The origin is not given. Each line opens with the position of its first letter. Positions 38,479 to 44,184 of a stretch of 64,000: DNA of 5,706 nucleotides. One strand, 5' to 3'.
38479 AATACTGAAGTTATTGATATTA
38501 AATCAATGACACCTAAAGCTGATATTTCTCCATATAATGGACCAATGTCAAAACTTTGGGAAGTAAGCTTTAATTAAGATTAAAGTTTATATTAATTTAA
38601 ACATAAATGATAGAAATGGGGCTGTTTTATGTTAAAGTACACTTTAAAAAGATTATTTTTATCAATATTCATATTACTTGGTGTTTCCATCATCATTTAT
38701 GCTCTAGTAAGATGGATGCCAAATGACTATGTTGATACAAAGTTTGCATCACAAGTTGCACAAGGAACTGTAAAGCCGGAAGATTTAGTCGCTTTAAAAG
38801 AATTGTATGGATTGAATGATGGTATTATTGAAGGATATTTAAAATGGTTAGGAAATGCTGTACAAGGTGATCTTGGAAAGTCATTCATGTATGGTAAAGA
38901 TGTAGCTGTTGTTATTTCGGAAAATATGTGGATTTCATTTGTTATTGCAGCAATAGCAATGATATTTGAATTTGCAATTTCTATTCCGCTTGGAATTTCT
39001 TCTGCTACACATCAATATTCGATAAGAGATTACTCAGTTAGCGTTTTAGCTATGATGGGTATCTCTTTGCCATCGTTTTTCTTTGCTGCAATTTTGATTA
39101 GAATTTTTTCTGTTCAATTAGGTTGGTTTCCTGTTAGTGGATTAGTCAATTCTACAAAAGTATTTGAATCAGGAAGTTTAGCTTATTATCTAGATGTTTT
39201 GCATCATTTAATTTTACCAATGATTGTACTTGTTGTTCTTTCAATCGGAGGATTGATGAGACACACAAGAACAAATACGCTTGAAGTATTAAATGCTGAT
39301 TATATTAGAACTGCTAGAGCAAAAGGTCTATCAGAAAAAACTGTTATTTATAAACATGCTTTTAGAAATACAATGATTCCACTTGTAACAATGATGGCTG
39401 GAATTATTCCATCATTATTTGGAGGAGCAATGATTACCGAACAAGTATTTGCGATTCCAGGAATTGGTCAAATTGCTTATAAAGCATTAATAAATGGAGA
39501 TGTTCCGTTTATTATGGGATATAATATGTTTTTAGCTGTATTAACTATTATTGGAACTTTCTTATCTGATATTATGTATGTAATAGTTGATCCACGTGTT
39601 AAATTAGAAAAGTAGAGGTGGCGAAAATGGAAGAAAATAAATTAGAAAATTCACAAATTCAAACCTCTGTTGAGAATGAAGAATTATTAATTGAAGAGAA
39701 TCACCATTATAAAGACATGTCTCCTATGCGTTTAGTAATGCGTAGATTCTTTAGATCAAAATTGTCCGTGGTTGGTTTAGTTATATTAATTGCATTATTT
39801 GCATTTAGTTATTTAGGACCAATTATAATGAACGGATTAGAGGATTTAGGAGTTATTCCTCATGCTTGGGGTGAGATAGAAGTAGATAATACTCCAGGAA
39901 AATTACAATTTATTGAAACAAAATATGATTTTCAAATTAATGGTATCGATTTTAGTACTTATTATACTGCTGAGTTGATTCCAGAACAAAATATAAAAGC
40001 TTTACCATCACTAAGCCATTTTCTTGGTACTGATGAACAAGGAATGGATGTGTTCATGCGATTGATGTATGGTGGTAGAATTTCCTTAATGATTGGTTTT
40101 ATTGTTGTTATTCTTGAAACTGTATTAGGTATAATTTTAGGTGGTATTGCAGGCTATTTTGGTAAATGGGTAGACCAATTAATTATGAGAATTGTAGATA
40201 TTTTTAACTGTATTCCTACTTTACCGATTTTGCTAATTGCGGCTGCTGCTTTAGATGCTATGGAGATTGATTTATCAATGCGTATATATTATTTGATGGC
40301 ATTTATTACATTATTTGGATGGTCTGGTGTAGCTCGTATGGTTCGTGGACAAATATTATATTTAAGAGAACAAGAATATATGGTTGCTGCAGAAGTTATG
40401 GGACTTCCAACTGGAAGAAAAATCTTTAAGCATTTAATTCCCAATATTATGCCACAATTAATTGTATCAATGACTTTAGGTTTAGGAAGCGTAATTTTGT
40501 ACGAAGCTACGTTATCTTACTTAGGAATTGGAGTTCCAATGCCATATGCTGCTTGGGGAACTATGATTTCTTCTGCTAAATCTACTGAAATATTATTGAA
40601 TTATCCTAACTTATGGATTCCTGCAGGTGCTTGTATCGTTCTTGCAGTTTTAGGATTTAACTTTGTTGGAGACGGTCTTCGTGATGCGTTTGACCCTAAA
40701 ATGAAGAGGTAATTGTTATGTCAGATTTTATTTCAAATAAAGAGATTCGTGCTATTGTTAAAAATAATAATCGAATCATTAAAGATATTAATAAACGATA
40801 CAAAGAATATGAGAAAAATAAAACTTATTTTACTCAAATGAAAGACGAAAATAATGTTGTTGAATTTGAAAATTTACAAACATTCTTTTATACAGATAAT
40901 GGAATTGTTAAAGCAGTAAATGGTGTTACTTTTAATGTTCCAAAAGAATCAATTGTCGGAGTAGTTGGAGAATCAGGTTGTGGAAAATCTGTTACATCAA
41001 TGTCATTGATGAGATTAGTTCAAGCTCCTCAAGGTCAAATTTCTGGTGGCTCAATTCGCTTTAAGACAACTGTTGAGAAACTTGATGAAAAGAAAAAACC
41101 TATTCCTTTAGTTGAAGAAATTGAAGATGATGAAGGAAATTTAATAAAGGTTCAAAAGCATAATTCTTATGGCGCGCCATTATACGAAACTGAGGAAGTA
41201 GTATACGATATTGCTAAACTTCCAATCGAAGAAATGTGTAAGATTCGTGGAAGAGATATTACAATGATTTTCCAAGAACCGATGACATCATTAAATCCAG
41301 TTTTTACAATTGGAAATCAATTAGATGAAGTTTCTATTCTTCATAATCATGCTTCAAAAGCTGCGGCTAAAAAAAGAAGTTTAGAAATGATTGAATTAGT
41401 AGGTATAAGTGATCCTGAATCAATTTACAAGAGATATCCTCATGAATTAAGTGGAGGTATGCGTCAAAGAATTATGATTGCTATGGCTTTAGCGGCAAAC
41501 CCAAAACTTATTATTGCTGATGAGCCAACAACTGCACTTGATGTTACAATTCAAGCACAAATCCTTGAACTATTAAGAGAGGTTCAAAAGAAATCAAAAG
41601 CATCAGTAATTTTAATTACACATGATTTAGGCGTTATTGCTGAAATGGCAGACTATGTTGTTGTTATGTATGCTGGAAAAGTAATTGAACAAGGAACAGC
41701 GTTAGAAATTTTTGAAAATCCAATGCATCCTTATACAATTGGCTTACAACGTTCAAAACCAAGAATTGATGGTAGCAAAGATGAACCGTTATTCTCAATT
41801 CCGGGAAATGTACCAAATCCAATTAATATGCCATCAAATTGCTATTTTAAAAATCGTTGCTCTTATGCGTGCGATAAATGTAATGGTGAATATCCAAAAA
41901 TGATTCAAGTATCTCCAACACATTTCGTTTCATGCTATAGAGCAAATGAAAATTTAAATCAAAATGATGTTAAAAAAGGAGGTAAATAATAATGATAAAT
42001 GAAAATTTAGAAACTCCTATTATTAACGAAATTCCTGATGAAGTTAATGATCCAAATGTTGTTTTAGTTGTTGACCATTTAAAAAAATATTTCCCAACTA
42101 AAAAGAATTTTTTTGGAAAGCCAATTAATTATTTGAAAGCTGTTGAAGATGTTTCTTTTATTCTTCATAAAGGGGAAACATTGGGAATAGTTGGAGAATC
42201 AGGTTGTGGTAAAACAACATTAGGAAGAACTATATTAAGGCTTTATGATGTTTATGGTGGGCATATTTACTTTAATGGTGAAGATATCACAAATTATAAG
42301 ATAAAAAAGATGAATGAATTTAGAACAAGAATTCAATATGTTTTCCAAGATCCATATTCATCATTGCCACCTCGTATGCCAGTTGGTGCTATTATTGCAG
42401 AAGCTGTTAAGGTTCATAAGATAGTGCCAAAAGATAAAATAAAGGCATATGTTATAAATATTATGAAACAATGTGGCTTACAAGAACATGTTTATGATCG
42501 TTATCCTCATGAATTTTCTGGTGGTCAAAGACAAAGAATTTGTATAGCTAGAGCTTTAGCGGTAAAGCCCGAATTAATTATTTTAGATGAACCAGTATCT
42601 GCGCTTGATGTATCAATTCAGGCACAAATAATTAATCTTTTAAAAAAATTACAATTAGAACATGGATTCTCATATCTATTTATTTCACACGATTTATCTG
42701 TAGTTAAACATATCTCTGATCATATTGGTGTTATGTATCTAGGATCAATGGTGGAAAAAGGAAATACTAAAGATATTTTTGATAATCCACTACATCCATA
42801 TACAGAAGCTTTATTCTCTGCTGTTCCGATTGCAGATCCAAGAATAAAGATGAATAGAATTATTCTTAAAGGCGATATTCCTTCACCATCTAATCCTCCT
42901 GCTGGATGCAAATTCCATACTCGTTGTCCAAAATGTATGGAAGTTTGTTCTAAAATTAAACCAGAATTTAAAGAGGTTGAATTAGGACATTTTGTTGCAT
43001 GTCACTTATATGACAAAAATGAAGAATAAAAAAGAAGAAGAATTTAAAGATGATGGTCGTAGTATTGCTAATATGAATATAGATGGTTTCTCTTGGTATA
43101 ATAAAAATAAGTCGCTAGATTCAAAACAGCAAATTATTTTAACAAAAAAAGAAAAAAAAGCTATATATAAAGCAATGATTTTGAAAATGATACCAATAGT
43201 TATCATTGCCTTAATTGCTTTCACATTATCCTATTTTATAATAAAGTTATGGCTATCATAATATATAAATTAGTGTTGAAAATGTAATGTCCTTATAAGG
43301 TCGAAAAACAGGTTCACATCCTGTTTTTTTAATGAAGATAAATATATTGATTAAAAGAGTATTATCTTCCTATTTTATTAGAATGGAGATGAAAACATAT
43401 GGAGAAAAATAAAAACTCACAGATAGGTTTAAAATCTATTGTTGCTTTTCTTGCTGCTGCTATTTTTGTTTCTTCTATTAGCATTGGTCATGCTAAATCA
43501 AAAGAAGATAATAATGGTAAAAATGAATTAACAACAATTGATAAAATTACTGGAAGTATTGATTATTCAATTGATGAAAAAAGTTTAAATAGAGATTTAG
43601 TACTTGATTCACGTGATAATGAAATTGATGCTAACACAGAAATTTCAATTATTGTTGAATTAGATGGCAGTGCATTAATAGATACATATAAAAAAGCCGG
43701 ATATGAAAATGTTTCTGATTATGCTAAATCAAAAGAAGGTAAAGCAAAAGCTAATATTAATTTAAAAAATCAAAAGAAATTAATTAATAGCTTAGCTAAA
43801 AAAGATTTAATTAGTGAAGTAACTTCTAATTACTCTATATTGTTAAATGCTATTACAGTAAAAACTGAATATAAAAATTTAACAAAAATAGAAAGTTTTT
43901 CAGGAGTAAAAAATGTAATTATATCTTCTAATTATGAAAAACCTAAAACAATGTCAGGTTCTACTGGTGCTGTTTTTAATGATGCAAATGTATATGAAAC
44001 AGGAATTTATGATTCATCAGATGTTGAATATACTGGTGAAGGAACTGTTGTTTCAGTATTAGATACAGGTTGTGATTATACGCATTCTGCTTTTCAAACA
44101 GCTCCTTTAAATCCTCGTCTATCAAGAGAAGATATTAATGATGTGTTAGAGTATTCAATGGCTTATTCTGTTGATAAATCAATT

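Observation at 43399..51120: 2573-aa surface protein fusing an S8 subtilase (with PA domain) to a long BspA-type leucine-rich-repeat array and a C-terminal membrane anchor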

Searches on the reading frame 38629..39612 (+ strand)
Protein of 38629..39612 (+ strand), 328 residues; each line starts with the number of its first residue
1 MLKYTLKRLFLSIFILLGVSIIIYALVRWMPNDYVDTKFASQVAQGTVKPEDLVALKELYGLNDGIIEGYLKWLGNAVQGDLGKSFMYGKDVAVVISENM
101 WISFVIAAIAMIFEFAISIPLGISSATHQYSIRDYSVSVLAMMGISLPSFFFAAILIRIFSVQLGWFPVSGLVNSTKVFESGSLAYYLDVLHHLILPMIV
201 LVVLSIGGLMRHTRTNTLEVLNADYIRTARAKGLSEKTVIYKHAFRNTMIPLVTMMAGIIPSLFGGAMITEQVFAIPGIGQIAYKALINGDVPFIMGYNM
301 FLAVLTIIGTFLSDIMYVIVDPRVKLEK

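Call 10: search_protein_families(library=pfam, proteins=[window:38629-39612:+], max_evalue=0.001)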
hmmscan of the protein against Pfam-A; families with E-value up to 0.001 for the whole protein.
window:38629-39612:+ (328 aa): 2 families
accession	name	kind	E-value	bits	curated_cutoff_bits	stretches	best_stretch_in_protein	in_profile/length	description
PF00528.27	BPD_transp_1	-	8.8e-38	130.3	26.4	1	119-325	2-183/184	Binding-protein-dependent transport system inner membrane component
PF19300.4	BPD_transp_1_N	-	4.3e-06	27.3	23.8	1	1-81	1-76/114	Binding-prot-dependent transport system membrane comp, N-term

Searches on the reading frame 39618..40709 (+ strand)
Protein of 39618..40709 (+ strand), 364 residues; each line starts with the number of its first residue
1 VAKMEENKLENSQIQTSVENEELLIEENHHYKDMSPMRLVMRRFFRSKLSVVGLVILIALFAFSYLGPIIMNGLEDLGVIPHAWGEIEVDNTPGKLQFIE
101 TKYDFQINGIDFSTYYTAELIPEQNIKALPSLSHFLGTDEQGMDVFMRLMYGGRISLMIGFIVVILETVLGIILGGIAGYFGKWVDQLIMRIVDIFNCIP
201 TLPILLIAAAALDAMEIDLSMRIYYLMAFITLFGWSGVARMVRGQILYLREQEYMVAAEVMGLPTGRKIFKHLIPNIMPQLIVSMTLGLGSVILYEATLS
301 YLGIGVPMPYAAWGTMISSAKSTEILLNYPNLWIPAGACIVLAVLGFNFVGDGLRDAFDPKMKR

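Call 10: search_protein_families(library=pfam, proteins=[window:39618-40709:+], max_evalue=0.001)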
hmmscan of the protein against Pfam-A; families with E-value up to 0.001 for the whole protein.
window:39618-40709:+ (364 aa): 2 families
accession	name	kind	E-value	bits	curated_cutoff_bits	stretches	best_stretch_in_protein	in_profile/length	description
PF00528.27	BPD_transp_1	-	1.4e-32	113.3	26.4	1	171-364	1-184/184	Binding-protein-dependent transport system inner membrane component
PF12911.12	OppC_N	-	1.4e-09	38.1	23.9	1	35-71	1-37/53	N-terminal TM domain of oligopeptide transport permease C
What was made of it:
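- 38629..40712 (+): OppB and OppC permeases (38629-39615 and 39618-40712). BPD_transp_1 and OppC_N (call 10).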

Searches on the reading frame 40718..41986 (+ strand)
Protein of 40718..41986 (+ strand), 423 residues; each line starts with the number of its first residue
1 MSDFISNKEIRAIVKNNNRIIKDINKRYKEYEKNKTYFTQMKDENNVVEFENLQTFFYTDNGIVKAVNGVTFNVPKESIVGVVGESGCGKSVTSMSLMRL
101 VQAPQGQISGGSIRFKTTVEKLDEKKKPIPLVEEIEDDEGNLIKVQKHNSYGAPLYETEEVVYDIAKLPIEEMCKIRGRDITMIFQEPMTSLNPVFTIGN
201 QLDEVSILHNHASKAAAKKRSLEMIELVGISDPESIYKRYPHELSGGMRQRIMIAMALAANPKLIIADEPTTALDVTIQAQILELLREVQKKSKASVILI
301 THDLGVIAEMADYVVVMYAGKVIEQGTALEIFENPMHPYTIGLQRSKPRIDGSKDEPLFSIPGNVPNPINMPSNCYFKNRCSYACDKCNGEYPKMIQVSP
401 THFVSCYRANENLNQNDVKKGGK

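Call 10: search_protein_families(library=pfam, proteins=[window:40718-41986:+], max_evalue=0.001)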
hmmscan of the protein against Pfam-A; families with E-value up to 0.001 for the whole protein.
window:40718-41986:+ (423 aa): 4 families
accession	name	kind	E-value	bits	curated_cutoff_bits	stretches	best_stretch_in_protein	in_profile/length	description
PF00005.33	ABC_tran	-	5.3e-25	89.1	25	1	68-272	2-137/137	ABC transporter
PF08352.17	oligo_HPY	-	1e-18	67.9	27.1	1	323-388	1-65/65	Oligopeptide/dipeptide transporter, C-terminal region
PF13304.12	AAA_21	-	3.5e-08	34.3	27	1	213-307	194-303/304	AAA domain, putative AbiEii toxin, Type IV TA system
PF02463.25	SMC_N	-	7.9e-05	22.6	40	1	193-318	135-213/220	RecF/RecN/SMC N terminal domain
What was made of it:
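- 40718..43029 (+): OppD and OppF ATPases (40718-41989 and 41992-43029). ABC_tran plus oligo_HPY (call 10).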

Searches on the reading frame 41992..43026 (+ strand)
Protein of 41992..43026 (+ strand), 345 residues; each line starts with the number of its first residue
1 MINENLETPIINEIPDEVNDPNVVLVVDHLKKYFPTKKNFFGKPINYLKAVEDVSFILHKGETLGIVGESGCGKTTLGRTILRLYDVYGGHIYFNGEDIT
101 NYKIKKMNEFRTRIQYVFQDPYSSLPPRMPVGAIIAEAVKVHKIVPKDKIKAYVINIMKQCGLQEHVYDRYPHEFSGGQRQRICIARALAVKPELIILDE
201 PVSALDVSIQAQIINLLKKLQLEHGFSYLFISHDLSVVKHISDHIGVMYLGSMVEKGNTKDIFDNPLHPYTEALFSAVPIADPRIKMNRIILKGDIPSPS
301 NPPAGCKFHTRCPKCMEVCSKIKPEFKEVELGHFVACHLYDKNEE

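Call 10: search_protein_families(library=pfam, proteins=[window:41992-43026:+], max_evalue=0.001)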
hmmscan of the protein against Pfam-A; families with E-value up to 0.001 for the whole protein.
window:41992-43026:+ (345 aa): 5 families
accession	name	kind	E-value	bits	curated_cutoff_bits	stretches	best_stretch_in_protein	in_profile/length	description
PF00005.33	ABC_tran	-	9e-34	117.5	25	1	52-202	2-136/137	ABC transporter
PF08352.17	oligo_HPY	-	2.3e-20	73.2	27.1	1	254-319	1-65/65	Oligopeptide/dipeptide transporter, C-terminal region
PF13304.12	AAA_21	-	9.5e-07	29.6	27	1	169-236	232-301/304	AAA domain, putative AbiEii toxin, Type IV TA system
PF02463.25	SMC_N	-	0.00017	21.6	40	0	64-249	27-213/220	RecF/RecN/SMC N terminal domain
PF13401.12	AAA_22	-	0.0006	20.6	27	0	66-120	10-33/130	AAA domain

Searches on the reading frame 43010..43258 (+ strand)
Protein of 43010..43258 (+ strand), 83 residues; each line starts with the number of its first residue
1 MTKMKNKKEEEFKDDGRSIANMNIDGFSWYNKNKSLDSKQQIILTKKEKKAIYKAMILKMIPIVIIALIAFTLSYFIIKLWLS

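Call 68: search_protein_families(library=pfam, proteins=[window:43010-43258:+], max_evalue=10)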
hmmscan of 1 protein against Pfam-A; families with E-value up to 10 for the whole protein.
seq(83 aa): 3 families
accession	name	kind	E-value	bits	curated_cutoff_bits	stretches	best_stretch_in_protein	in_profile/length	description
PF06024.17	Orf78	-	0.0024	18.6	29.4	1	31-78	44-86/101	Orf78 (ac78)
PF09889.16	DUF2116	-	0.082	13.3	26.8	1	39-72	23-56/59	Probable treble clef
PF07010.17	Endomucin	-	0.12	12.7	26.6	1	33-78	167-208/260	Endomucin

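Call 69: search_protein_families(library=ncbifam, proteins=[window:43010-43258:+], max_evalue=10)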
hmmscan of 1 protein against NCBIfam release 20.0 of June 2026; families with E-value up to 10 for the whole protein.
seq(83 aa): 0 families
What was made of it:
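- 43010..43261 (+): Unannotated small membrane protein (about 83 aa from the ATG at 43010; the mechanical ORF starts at TTG 42992). It has a basic N-terminus, a conserved DDG[RH][TS]I.[DN]M motif and a C-terminal TM helix. It overlaps the oppF stop codon. No Pfam or NCBIfam family matches (calls 68, 69).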

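Call 73: find_homologous_proteins(query=A4, max_evalue=0.001)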
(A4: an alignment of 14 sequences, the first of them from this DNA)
Query A4 (14 sequences) (83 aa, profile of the alignment): 4254 proteins with E <= 0.001 among 7599 candidates; the best 120 are listed.
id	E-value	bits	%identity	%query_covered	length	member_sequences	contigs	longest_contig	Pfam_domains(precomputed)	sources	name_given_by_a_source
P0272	4.0e-29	118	38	86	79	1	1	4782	-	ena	-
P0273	4.1e-29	118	38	86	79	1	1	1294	-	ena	-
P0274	4.8e-29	118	38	86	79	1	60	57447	-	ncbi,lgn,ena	-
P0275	2.2e-28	116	37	86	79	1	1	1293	-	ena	-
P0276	3.9e-28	115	37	86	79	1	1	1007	-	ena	-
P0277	4.7e-28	115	35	86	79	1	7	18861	-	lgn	-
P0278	8.7e-28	114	40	82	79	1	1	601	-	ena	-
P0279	4.8e-26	108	27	94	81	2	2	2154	-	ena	-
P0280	5.2e-26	108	30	81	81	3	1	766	-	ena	-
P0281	5.6e-26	108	30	93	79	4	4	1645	-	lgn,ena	-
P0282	8.2e-26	108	-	-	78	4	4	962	-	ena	-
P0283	1.2e-25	107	-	-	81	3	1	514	-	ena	-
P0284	1.4e-25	107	-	-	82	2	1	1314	-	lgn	-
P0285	1.6e-25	107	-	-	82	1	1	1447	-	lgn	-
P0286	1.8e-25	106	-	-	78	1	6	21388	-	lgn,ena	-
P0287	1.9e-25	106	31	78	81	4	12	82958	-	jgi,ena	-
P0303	8.8e-25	104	-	-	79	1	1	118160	-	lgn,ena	-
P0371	1.3e-23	101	25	84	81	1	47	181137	-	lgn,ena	-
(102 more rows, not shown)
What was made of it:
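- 43010..43261 (+): 4254 clusters of about 78-88 aa in the protein collection (call 73).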

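Call 74: find_encoding_contigs(protein=P0371, flank=10000, max_places=1)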
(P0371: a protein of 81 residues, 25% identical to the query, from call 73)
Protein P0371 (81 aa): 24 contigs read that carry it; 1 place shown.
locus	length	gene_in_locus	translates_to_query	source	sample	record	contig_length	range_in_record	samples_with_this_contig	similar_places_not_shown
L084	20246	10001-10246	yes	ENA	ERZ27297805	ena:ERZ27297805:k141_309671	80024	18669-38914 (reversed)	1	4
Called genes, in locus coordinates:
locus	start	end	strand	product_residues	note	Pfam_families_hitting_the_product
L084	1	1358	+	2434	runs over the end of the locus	-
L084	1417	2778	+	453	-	-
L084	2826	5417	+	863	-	PF00496:SBP_bac_5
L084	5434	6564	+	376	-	PF00528:BPD_transp_1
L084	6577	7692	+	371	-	PF12911:OppC_N, PF00528:BPD_transp_1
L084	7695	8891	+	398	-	PF00005:ABC_tran, PF08352:oligo_HPY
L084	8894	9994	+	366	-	PF00005:ABC_tran, PF13304:AAA_21 (faint), PF08352:oligo_HPY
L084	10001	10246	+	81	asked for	-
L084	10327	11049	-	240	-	PF01975:SurE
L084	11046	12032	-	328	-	PF01368:DHH, PF02272:DHHA1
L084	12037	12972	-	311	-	PF01368:DHH, PF02272:DHHA1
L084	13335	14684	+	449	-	PF02812:ELFV_dehydrog_N, PF00208:ELFV_dehydrog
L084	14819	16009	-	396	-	PF00155:Aminotran_1_2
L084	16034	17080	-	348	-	PF08240:ADH_N, PF16912:Glu_dehyd_C (weak), PF00107:ADH_zinc_N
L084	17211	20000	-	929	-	PF00133:tRNA-synt_1, PF09334:tRNA-synt_1g, PF08264:Anticodon_1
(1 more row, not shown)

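Call 75: find_encoding_contigs(protein=P0303, flank=10000, max_places=1)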
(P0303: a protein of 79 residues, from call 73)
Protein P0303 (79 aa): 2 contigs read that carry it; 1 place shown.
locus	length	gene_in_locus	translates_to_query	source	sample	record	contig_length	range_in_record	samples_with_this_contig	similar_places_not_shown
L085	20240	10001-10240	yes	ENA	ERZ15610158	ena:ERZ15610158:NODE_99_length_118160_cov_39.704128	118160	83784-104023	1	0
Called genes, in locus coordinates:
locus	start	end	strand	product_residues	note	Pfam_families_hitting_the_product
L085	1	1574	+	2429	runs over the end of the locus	PF00082:Peptidase_S8, PF02225:PA, PF06280:fn3_5, PF13306:LRR_5, PF13855:LRR_8 (faint), PF13306:LRR_5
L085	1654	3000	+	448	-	-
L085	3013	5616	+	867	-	PF00496:SBP_bac_5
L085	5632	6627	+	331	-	PF00528:BPD_transp_1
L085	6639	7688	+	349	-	PF12911:OppC_N, PF00528:BPD_transp_1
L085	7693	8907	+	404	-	PF00005:ABC_tran, PF08352:oligo_HPY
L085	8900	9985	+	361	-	PF00005:ABC_tran, PF13304:AAA_21 (faint), PF08352:oligo_HPY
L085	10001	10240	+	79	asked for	-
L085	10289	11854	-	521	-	PF13187:Fer4_9 (faint), PF12801:Fer4_5, PF00037:Fer4 (weak), PF12838:Fer4_7 (weak), PF13484:Fer4_16 (weak), PF08534:Redoxin (weak)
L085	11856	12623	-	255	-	-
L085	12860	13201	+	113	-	PF01245:Ribosomal_L19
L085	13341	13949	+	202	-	PF10502:Peptidase_S26, PF00717:Peptidase_S24 (weak)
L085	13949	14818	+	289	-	PF03193:RsgA_GTPase (weak), PF01926:MMR_HSR1, PF02421:FeoB_N (weak)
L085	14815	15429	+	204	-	PF01351:RNase_HII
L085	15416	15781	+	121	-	PF02021:UPF0102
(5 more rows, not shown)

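Call 76: find_encoding_contigs(protein=P0287, flank=10000, max_places=1)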
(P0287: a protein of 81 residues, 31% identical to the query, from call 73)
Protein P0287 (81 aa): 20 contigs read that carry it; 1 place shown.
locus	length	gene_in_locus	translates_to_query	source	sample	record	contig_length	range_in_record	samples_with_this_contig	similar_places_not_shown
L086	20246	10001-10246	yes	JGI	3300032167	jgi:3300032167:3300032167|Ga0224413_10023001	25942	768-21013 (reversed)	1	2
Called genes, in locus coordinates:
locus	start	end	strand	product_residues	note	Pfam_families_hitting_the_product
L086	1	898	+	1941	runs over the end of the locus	?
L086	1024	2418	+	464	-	-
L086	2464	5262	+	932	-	PF00496:SBP_bac_5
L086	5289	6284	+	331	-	PF19300:BPD_transp_1_N (weak), PF00528:BPD_transp_1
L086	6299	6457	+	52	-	-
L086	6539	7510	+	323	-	PF12911:OppC_N (weak), PF00528:BPD_transp_1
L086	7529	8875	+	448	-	PF00005:ABC_tran, PF13304:AAA_21 (weak), PF08352:oligo_HPY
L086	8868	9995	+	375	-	PF00005:ABC_tran, PF08352:oligo_HPY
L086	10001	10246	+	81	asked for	-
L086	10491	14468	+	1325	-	PF05593:RHS_repeat (faint), PF25023:TEN_YD-shell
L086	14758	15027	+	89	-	-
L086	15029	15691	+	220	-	-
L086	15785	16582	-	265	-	PF02311:AraC_binding, PF07883:Cupin_2 (weak), PF12833:HTH_18, PF00165:HTH_AraC (weak)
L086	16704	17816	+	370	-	PF00150:Cellulase, PF02836:Glyco_hydro_2_C (weak)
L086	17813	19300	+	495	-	PF13306:LRR_5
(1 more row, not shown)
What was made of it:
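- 43010..43261 (+): Three of three sampled members lie in the same giant protease-Opp cluster (calls 74-76).
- Starting from the small membrane protein as an independent seed, three of three sampled loci show the same cluster (calls 74-76).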

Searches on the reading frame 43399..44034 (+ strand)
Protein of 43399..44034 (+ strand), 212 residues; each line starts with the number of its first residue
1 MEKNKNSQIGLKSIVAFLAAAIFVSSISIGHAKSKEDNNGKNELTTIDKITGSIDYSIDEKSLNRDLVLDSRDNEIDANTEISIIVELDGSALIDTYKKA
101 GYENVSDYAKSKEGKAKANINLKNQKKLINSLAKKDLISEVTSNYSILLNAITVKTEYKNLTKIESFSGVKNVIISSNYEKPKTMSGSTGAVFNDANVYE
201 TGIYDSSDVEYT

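Call 19: search_protein_families(library=pfam, proteins=[window:43399-44034:+], max_evalue=1)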
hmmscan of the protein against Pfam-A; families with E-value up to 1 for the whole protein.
window:43399-44034:+ (212 aa): 1 family
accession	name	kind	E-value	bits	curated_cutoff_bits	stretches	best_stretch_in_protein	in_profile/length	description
PF11428.13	DUF3196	-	0.0036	17.4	28.2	1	115-181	71-138/264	Protein of unknown function (DUF3196)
